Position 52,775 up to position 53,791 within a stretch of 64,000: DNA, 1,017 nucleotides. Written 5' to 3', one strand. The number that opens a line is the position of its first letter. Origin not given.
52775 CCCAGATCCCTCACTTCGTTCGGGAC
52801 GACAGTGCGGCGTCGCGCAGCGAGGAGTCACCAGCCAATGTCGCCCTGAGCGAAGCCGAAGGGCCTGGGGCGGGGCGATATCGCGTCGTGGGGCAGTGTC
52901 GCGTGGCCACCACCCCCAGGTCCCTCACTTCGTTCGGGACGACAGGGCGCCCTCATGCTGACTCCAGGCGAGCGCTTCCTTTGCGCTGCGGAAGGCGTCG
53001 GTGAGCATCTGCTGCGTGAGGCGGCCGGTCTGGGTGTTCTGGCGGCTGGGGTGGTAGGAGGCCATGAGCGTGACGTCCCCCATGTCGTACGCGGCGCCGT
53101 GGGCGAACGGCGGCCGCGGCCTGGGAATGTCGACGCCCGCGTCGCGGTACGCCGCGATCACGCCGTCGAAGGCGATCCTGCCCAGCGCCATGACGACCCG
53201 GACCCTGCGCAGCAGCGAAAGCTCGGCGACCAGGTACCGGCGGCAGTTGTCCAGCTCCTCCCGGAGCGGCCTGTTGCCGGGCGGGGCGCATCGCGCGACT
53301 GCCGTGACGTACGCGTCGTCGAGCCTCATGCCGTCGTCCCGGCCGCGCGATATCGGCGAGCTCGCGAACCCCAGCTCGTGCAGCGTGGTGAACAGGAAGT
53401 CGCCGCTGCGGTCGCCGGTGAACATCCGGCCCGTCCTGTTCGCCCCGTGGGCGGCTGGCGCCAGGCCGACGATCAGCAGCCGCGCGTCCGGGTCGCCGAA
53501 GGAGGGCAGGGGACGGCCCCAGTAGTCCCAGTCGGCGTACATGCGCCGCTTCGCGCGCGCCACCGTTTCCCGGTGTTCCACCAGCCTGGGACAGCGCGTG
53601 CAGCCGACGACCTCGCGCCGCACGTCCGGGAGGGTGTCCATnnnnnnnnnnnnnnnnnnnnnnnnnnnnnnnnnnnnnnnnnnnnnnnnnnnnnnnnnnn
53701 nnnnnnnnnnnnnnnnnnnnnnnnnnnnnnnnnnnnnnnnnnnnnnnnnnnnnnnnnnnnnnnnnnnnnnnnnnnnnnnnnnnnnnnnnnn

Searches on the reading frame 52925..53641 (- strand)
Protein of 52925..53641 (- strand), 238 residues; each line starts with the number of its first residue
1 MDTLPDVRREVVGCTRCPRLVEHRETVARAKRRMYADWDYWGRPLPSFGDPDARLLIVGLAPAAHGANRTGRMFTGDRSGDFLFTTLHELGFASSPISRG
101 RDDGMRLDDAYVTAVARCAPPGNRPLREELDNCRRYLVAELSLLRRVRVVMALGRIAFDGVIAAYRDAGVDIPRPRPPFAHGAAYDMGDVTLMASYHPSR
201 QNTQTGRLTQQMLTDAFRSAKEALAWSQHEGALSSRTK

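Call 57: find_homologous_proteins(query=window:52925-53641:-, max_evalue=1e-60)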
Query window:52925-53641:- (238 aa): 7444 proteins with E <= 1e-60 among 8000 candidates; the best 120 are listed.
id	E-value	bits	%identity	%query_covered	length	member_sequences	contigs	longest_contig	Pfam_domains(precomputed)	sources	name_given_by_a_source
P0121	1.2e-157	541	100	100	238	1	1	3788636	PF03167.26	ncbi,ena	-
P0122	2.6e-131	455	89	95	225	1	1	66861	PF03167.26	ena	-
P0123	5.5e-127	440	85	94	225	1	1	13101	PF03167.26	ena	-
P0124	5.8e-127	440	86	94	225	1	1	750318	PF03167.26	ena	-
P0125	9.0e-126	436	84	94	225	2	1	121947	PF03167.26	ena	-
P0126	1.1e-125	436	86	94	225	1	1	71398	PF03167.26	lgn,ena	-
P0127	3.0e-125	435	85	94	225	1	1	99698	PF03167.26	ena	-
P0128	3.6e-125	435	83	94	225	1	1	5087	PF03167.26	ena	-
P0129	1.9e-124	432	84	94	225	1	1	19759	PF03167.26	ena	-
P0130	3.6e-124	431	83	95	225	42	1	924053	PF03167.26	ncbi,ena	-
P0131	4.7e-119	414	80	94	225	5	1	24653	PF03167.26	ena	-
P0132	7.8e-118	410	81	94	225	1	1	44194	PF03167.26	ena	-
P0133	9.0e-112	391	75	94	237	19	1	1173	PF03167.26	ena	-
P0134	6.9e-111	388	78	92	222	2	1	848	PF03167.26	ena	-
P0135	2.2e-110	386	75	94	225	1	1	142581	PF03167.26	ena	-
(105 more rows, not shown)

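Call 58: find_encoding_contigs(protein=P0121, flank=2000, max_places=3)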
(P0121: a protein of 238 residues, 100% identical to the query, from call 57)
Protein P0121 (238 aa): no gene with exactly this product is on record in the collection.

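Call 59: find_encoding_contigs(protein=P0122, flank=10000, max_places=3)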
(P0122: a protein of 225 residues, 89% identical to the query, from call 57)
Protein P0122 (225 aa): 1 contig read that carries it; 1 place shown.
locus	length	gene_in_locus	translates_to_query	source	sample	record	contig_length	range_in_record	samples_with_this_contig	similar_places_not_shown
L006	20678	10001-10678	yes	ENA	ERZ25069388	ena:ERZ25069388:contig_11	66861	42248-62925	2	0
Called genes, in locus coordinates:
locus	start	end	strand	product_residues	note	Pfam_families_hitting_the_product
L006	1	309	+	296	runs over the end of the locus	PF00701:DHDPS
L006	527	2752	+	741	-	-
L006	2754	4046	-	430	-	PF00709:Adenylsucc_synt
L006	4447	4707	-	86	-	-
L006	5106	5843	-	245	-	PF00106:adh_short, PF08659:KR, PF13561:adh_short_C2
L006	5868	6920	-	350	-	PF08240:ADH_N, PF00107:ADH_zinc_N, PF13602:ADH_zinc_N_2 (faint)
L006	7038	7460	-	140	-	-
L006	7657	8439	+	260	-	PF04909:Amidohydro_2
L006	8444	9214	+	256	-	PF04909:Amidohydro_2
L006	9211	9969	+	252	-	PF04909:Amidohydro_2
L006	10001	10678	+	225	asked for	PF03167:UDG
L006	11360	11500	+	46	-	-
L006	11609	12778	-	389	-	-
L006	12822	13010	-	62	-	PF14373:Imm_superinfect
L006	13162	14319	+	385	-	PF02746:MR_MLE_N, PF13378:MR_MLE_C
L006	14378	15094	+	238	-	PF01578:Cytochrom_C_asm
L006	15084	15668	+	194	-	PF03160:Calx-beta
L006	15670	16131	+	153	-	PF03100:CcmE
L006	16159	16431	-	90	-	PF13490:zf-HC2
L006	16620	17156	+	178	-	PF07638:Sigma70_ECF (weak), PF04542:Sigma70_r2, PF08281:Sigma70_r4_2, PF04545:Sigma70_r4 (weak)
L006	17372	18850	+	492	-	-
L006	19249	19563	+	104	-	PF13560:HTH_31 (weak), PF01381:HTH_3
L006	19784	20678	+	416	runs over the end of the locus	PF02746:MR_MLE_N (faint), PF13378:MR_MLE_C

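Call 60: find_encoding_contigs(protein=P0130, flank=10000, max_places=3)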
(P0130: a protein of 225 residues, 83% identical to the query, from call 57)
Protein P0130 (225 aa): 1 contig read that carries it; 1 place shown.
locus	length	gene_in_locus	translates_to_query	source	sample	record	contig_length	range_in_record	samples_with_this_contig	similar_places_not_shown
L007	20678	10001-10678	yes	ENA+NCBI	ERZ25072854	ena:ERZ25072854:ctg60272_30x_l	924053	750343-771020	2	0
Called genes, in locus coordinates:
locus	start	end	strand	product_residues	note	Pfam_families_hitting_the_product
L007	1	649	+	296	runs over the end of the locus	PF00701:DHDPS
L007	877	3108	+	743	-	-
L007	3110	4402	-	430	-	PF00709:Adenylsucc_synt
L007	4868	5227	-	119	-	-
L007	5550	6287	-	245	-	PF00106:adh_short, PF08659:KR, PF23441:SDR (weak), PF13561:adh_short_C2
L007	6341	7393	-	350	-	PF08240:ADH_N, PF00107:ADH_zinc_N, PF13602:ADH_zinc_N_2 (weak)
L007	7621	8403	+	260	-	PF04909:Amidohydro_2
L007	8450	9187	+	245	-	PF04909:Amidohydro_2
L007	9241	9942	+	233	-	PF04909:Amidohydro_2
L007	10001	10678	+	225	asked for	PF03167:UDG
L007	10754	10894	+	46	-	-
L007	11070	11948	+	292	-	PF13384:HTH_23 (weak), PF13011:LZ_Tnp_IS481 (weak), PF13518:HTH_28, PF13551:HTH_29 (faint), PF13565:HTH_32, PF00665:rve, PF13683:rve_3 (weak)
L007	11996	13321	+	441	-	PF13701:DDE_Tnp_1_4, PF01609:DDE_Tnp_1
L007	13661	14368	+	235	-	PF13384:HTH_23 (weak), PF13011:LZ_Tnp_IS481 (weak), PF13518:HTH_28, PF13551:HTH_29 (faint), PF13565:HTH_32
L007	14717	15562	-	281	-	PF04909:Amidohydro_2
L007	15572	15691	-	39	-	-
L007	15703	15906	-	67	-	-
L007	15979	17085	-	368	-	PF00296:Bac_luciferase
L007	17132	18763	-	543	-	PF02129:Peptidase_S15, PF08530:PepX_C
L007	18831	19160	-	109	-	PF04993:TfoX_N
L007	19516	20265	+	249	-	-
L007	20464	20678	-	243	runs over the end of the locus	-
